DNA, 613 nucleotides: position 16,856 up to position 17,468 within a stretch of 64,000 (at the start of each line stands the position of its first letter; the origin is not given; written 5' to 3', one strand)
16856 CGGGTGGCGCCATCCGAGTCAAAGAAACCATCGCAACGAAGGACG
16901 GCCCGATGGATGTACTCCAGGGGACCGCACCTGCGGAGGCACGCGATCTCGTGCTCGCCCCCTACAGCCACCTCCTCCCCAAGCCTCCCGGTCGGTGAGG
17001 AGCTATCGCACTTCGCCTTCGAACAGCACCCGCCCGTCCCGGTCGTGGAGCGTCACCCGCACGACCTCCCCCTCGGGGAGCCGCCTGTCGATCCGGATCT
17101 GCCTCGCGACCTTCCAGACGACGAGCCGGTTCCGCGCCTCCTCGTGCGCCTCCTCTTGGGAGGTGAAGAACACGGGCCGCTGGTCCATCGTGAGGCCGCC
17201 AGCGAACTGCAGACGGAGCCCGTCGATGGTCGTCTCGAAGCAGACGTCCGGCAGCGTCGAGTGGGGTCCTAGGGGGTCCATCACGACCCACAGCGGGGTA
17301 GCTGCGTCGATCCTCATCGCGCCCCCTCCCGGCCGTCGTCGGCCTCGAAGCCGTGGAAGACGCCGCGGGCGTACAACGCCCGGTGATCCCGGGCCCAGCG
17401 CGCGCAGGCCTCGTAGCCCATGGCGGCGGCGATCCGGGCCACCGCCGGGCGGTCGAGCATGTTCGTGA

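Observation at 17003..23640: Repeat family X: four co-oriented copies with an identical left end and variable right end, encoding a ~105-aa conserved protein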

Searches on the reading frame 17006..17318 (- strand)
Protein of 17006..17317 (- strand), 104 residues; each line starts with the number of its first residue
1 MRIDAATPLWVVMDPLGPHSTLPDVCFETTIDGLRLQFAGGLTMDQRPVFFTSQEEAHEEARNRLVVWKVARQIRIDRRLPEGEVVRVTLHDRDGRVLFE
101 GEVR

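Call 12: search_protein_families(library=pfam, max_evalue=0.01, proteins=[window:17006-17318:-])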
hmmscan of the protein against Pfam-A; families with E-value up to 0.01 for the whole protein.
window:17006-17318:- (104 aa): 0 families

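Call 13: search_protein_families(library=phrogs, max_evalue=0.1, proteins=[window:17006-17318:-])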
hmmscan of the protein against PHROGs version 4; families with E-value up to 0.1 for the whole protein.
window:17006-17318:- (104 aa): 0 families

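Call 14: search_protein_families(library=ncbifam, max_evalue=0.1, proteins=[window:17006-17318:-])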
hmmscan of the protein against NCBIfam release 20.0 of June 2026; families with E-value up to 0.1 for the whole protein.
window:17006-17318:- (104 aa): 0 families

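Call 15: search_protein_families(library=padloc, max_evalue=0.1, proteins=[window:17006-17318:-])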
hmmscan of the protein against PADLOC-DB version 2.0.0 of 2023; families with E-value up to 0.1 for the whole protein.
window:17006-17318:- (104 aa): 0 families

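Call 17: find_homologous_proteins(query=window:17006-17318:-, max_evalue=0.001)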
Query window:17006-17318:-: 165 candidates shared short words with the query, none scored E <= 0.001.

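Call 19: search_dna_similar(query=window:17006-17318:-, collection=plasmids, mode=protein, max_evalue=0.01)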
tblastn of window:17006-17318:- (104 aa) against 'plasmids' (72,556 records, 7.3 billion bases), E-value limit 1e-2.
No match.

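Call 20: search_dna_similar(query=window:17006-17318:-, collection=phages, mode=protein, max_evalue=0.01)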
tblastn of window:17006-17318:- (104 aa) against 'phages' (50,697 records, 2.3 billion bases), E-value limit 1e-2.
No match.

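Call 23: find_related_loci(query=window:17006-17318:-, collection=viral_contigs, flank=8000)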
Query window:17006-17318:- (104 aa) in viral_contigs; peptide patterns used: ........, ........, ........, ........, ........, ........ (x = any residue, [..] = any of these).
195 stretches matched a pattern, but none encodes a relative of the query by tblastn (E <= 1e-3).

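Call 27: search_protein_families(library=pfam, max_evalue=1, proteins=[window:17006-17317:-])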
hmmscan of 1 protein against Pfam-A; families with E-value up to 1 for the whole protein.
window:17006-17317:- (104 aa): 1 family
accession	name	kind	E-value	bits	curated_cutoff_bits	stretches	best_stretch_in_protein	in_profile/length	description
PF21834.1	DUF6894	-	0.088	13.4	24.1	1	40-101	9-66/69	Domain of unknown function (DUF6894)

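Call 28: find_homologous_proteins(query=window:17006-17317:-, max_evalue=0.001)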
Query window:17006-17317:- (104 aa): 128 proteins with E <= 0.001 among 132 candidates; the best 120 are listed.
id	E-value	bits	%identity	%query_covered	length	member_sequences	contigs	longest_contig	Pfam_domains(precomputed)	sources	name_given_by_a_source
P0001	1.7e-63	229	100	100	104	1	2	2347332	-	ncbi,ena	-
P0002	2.7e-55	203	88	100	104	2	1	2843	-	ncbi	-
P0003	3.5e-55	202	87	100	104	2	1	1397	-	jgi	jgi:hypothetical protein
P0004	2.5e-53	196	85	100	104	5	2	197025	-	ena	-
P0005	4.4e-53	196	85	99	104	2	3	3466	-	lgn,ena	-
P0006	5.8e-53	195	83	99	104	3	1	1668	-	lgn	-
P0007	8.1e-53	195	86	99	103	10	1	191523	-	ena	-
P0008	3.2e-52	193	83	99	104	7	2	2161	-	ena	-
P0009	8.7e-51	188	82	100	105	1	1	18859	-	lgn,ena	-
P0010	1.0e-50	188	81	99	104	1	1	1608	-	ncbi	-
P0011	1.3e-49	184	80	99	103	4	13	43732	-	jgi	jgi:hypothetical protein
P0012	5.9e-49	182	79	100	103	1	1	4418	-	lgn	-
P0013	1.0e-48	182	80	100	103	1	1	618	-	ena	-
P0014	1.3e-48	181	79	100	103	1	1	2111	-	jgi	jgi:hypothetical protein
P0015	2.4e-48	180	77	100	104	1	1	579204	-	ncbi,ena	-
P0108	2.0e-29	120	72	78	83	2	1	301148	-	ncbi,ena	-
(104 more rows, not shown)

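Call 29: find_encoding_contigs(protein=P0108, flank=10000, max_places=3)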
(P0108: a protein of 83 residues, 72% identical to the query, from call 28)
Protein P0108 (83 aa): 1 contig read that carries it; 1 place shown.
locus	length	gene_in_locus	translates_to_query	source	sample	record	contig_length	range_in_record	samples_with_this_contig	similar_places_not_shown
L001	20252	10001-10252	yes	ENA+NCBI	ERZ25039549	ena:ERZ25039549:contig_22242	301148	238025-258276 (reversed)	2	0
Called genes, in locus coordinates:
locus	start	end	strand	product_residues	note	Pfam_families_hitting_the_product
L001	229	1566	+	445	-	PF05065:Phage_capsid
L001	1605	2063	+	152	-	-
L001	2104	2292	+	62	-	-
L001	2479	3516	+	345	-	PF12705:PDDEXK_1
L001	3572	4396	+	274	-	PF13479:AAA_24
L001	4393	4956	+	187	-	-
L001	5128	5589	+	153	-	-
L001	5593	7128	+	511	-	PF00270:DEAD (weak), PF04851:ResIII, PF00271:Helicase_C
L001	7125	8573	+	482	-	PF00772:DnaB, PF13481:AAA_25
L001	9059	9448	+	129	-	PF11149:DUF2924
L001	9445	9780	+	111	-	-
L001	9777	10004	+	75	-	PF16468:DUF5049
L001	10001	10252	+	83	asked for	-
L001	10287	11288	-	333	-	PF02899:Phage_int_SAM_1 (weak), PF00589:Phage_integrase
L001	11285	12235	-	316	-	PF00589:Phage_integrase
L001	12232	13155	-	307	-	PF00589:Phage_integrase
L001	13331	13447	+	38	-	-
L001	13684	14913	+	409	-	-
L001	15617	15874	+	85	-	PF02604:PhdYeFM_antitox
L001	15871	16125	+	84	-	PF02604:PhdYeFM_antitox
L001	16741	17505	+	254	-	PF01555:N6_N4_Mtase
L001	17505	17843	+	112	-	PF09152:DUF1937, PF14359:DUF4406 (weak)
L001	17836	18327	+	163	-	PF05119:Terminase_4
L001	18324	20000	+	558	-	PF03354:TerL_ATPase, PF20441:TerL_nuclease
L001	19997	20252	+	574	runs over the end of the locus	PF04860:Phage_portal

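Call 30: find_encoding_contigs(protein=P0015, flank=10000, max_places=3)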
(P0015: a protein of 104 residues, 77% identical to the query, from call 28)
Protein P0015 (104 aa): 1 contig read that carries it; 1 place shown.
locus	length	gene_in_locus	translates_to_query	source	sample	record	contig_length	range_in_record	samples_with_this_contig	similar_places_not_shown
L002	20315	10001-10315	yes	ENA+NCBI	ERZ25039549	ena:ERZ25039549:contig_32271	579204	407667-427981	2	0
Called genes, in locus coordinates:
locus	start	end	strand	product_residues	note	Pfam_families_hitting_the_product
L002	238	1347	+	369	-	-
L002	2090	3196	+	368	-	-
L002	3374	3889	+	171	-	PF04542:Sigma70_r2, PF08281:Sigma70_r4_2 (weak)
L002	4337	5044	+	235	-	-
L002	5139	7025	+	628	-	PF13620:CarboxypepD_reg (faint)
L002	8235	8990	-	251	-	-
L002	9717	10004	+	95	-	PF16468:DUF5049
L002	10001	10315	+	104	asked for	-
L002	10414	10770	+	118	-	-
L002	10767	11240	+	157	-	-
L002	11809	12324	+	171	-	-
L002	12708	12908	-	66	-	-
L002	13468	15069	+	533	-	PF00665:rve, PF22483:Mu-transpos_C_2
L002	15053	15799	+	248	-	PF13191:AAA_16 (faint), PF01695:IstB_IS21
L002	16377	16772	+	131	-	PF02001:DUF134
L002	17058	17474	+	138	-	PF02579:Nitro_FeMo-Co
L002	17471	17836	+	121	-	PF02579:Nitro_FeMo-Co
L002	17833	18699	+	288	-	PF01656:CbiA, PF10609:ParA, PF12837:Fer4_6 (weak), PF13237:Fer4_10 (weak), PF12838:Fer4_7 (weak), PF14697:Fer4_21 (weak), PF25160:LdpA_Fe-S-bd (weak), PF00037:Fer4, +6 more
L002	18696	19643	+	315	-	PF01656:CbiA, PF10609:ParA (weak), PF00037:Fer4 (weak), PF13237:Fer4_10 (weak), PF14697:Fer4_21 (weak), PF12838:Fer4_7, PF13187:Fer4_9 (weak), PF00037:Fer4 (weak), +2 more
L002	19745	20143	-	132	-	PF00578:AhpC-TSA, PF10417:1-cysPrx_C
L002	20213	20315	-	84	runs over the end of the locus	PF00578:AhpC-TSA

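Call 31: find_encoding_contigs(protein=P0001, flank=10000, max_places=3)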
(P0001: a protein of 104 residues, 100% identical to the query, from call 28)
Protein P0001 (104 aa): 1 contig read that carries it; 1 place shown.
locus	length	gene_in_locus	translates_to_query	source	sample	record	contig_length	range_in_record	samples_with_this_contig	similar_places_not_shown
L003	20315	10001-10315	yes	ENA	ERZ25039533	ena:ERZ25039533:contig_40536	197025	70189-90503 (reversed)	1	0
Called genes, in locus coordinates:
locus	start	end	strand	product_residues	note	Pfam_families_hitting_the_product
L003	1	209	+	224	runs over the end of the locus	-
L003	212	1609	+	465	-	PF17164:DUF5122 (faint)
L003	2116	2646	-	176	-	PF00665:rve, PF13683:rve_3, PF13333:rve_2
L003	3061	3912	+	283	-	PF27155:Y4rL_C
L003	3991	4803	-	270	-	-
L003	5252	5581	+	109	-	-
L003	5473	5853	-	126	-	PF00872:Transposase_mut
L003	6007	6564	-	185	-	-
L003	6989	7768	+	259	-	-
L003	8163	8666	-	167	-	-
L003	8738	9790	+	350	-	-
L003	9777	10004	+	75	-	PF16468:DUF5049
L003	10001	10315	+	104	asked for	-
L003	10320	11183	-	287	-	-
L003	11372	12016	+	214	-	-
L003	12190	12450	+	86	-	-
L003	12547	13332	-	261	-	-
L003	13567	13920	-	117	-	-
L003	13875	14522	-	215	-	-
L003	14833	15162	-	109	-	-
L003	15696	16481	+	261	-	-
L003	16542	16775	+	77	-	-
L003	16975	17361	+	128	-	PF11149:DUF2924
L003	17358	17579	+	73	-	-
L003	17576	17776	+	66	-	PF16468:DUF5049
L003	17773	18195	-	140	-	-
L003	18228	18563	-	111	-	-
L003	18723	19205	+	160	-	PF01844:HNH (faint)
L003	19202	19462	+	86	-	PF02604:PhdYeFM_antitox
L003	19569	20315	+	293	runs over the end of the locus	PF01555:N6_N4_Mtase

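Call 32: find_encoding_contigs(protein=P0004, flank=10000, max_places=3)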
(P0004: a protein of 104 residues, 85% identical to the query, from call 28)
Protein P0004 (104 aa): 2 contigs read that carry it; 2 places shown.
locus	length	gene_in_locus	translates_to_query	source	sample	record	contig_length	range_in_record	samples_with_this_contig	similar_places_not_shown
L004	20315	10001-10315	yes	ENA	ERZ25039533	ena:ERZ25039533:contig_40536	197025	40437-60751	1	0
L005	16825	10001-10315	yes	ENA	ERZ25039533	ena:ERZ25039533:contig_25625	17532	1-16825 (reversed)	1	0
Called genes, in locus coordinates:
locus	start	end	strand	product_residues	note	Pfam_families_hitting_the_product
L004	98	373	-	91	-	-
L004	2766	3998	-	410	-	-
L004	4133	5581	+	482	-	PF08706:D5_N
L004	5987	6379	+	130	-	-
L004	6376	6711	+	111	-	-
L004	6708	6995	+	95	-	-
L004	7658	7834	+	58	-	-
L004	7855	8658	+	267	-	-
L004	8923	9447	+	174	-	-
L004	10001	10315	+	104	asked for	-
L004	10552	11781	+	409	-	-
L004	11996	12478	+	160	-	PF01844:HNH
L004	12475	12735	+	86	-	PF02604:PhdYeFM_antitox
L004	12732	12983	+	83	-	PF02604:PhdYeFM_antitox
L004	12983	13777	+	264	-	PF02195:ParB_N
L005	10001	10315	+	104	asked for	-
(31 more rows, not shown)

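Call 33: find_encoding_contigs(protein=P0007, flank=10000, max_places=3)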
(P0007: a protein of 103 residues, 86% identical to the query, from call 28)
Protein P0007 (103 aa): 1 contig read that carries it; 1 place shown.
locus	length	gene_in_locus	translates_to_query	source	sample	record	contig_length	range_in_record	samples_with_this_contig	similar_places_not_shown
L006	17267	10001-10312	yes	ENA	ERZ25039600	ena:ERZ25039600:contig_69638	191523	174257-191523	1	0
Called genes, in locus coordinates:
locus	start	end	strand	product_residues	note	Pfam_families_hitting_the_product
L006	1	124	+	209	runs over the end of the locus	PF07638:Sigma70_ECF (weak), PF04542:Sigma70_r2, PF08281:Sigma70_r4_2, PF04545:Sigma70_r4 (weak)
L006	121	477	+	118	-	-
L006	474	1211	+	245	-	-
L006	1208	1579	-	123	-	PF03720:UDPG_MGDP_dh_C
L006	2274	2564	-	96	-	PF02558:ApbA (weak), PF02737:3HCDH_N (weak), PF03721:UDPG_MGDP_dh_N, PF03807:F420_oxidored (faint)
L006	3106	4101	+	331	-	-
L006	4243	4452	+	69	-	PF12728:HTH_17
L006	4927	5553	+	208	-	PF05063:MT-A70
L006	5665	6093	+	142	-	-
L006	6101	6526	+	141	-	-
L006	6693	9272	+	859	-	PF22763:NrS1-1_pol-like_HBD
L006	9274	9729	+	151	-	PF11149:DUF2924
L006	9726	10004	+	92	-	-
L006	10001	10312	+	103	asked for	-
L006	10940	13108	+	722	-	PF10670:DUF4198 (faint), PF13620:CarboxypepD_reg (weak), PF13715:CarbopepD_reg_2 (faint), PF13620:CarboxypepD_reg (weak)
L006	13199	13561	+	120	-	PF01844:HNH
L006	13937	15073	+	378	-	-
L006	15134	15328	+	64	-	PF01555:N6_N4_Mtase (weak)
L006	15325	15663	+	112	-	PF09152:DUF1937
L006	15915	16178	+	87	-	-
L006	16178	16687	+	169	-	PF05119:Terminase_4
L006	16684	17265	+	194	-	?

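Call 42: find_related_loci(query=A2, collection=genome_contigs, flank=10000)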
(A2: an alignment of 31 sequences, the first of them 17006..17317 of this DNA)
Query A2 (104 aa) in genome_contigs; peptide patterns used: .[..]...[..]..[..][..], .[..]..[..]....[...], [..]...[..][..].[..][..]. (x = any residue, [..] = any of these).
525 stretches matched a pattern; 24 encode a relative of the query (tblastn E <= 1e-3); 22 distinct loci.
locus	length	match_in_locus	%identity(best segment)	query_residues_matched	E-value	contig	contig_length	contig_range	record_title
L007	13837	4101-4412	83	1-104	1e-54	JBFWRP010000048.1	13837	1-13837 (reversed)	MAG: Planctomycetota bacterium isolate CA_2019_TPBF_209 NODE_19201_length_13837_cov_9.496937_TPBF, whole genome shotgun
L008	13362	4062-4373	82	1-104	4e-54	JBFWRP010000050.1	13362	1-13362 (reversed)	MAG: Planctomycetota bacterium isolate CA_2019_TPBF_209 NODE_20003_length_13362_cov_8.456517_TPBF, whole genome shotgun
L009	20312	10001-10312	77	1-104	3e-53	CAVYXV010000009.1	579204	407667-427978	MAG: uncultured Planctomycetota bacterium isolate MFD05684.bin.2.230 genome assembly, contig: contig_32271, whole genome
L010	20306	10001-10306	80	1-103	2e-53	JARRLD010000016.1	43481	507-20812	MAG: Gemmatimonadota bacterium isolate Spart_063_MAG scaffold_462, whole genome shotgun sequence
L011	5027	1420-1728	77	1-104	2e-51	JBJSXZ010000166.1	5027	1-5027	MAG: Candidatus Limnocylindrus sp. isolate samp_4435_concoct_2059 samp_4435_2244975, whole genome shotgun sequence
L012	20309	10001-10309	74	1-104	4e-48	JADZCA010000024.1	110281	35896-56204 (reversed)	MAG: Planctomycetota bacterium isolate SJ703 c_000000369482, whole genome shotgun sequence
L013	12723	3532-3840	71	1-104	4e-46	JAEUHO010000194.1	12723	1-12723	MAG: Planctomycetia bacterium isolate new MAG-19 k141_1269116, whole genome shotgun sequence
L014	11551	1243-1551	76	1-104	3e-44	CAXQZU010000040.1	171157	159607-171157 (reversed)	MAG: Planctomycetota bacterium isolate CJ01B_2.29 genome assembly, contig: k141_1448938, whole genome shotgun sequence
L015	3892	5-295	77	7-104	2e-42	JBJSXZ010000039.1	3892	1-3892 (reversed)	MAG: Candidatus Limnocylindrus sp. isolate samp_4435_concoct_2059 samp_4435_500669, whole genome shotgun sequence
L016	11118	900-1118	88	31-103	1e-40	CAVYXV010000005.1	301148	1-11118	MAG: uncultured Planctomycetota bacterium isolate MFD05684.bin.2.230 genome assembly, contig: contig_22242, whole genome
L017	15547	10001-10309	66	1-104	5e-39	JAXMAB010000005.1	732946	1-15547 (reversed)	MAG: Planctomycetota bacterium isolate STL-PLA1 C1.44.fa-5, whole genome shotgun sequence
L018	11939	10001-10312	62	1-104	2e-35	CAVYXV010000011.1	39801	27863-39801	MAG: uncultured Planctomycetota bacterium isolate MFD05684.bin.2.230 genome assembly, contig: contig_51173, whole genome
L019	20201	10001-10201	81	1-67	4e-34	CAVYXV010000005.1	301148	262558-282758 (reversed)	MAG: uncultured Planctomycetota bacterium isolate MFD05684.bin.2.230 genome assembly, contig: contig_22242, whole genome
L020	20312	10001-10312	59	1-104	4e-34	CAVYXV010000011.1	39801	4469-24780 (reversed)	MAG: uncultured Planctomycetota bacterium isolate MFD05684.bin.2.230 genome assembly, contig: contig_51173, whole genome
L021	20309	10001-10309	59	1-103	2e-33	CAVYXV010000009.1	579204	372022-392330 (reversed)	MAG: uncultured Planctomycetota bacterium isolate MFD05684.bin.2.230 genome assembly, contig: contig_32271, whole genome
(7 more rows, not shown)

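Call 62: predict_structure(alignment_id=A2)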
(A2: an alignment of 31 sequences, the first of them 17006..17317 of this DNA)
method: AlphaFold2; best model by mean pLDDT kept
length: 104 residues; sequences in the alignment: 31
mean_pLDDT: 90.5   pTM: 0.78
mean pLDDT of the five models: 90.5, 89.1, 88.5, 87.6, 87.5
residues with pLDDT >= 90: 61; 70-90: 43; 50-70: 0; < 50: 0
segments of 3 or more residues with pLDDT < 50: none
pLDDT, mean of each block of 10 residues (from residue 1): 91 90 95 89 88 96 92 91 87 88 83
secondary structure, 60 per line:
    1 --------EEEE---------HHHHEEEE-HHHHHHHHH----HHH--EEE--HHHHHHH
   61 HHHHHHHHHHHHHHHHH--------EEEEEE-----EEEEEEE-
elements in order: E9-12 H22-25 E26-29 H31-39 E49-51 H54-77 E86-91 E97-103
